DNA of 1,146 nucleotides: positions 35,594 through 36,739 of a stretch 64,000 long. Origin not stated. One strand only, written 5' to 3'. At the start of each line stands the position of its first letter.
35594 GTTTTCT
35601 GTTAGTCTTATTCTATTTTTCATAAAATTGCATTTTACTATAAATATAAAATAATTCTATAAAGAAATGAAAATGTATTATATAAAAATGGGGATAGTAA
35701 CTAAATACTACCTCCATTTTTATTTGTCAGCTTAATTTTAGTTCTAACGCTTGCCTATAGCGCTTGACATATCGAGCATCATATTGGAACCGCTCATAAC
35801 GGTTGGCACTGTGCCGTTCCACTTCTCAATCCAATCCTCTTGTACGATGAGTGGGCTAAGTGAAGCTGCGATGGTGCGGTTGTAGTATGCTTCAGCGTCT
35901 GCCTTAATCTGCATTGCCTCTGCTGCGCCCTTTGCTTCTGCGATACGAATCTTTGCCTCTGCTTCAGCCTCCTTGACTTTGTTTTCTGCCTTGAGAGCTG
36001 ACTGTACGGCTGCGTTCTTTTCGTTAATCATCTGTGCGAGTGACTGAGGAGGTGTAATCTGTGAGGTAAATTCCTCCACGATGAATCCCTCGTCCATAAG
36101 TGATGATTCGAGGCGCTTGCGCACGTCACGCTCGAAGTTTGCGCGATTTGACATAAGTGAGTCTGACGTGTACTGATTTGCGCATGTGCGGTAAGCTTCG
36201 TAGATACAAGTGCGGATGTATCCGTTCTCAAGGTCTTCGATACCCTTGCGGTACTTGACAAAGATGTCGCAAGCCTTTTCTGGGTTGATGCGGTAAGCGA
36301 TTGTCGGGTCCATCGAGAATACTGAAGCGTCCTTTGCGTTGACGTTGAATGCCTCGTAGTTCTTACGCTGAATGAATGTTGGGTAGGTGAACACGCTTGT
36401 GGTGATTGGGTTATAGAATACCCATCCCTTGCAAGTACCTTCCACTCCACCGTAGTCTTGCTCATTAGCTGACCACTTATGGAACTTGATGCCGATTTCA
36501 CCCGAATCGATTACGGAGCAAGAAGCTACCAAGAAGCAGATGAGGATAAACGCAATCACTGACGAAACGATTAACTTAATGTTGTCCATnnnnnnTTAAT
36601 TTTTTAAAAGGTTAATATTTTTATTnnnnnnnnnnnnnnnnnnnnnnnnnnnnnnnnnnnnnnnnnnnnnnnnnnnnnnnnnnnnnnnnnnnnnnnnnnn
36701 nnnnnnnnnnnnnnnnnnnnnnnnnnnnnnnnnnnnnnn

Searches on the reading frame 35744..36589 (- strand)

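Call 3: search_protein_families(library=pfam, proteins=[window:35744-36589:-], max_evalue=0.01)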
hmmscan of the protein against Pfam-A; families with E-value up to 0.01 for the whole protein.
window:35744-36589:- (281 aa): 1 family
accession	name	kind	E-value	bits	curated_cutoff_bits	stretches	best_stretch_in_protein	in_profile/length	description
PF01145.31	Band_7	-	1.6e-21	77.6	23.6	1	26-212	2-176/176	SPFH domain / Band 7 family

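Call 41: search_protein_families(library=ncbifam, proteins=[window:35744-36589:-], max_evalue=0.01)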
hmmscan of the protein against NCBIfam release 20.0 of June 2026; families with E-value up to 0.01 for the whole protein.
window:35744-36589:- (281 aa): 1 family
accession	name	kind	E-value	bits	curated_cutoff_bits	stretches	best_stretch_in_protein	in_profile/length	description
TIGR01933.1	hflK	equivalog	1.1e-06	28.3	159.4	1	85-243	55-205/261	FtsH protease activity modulator HflK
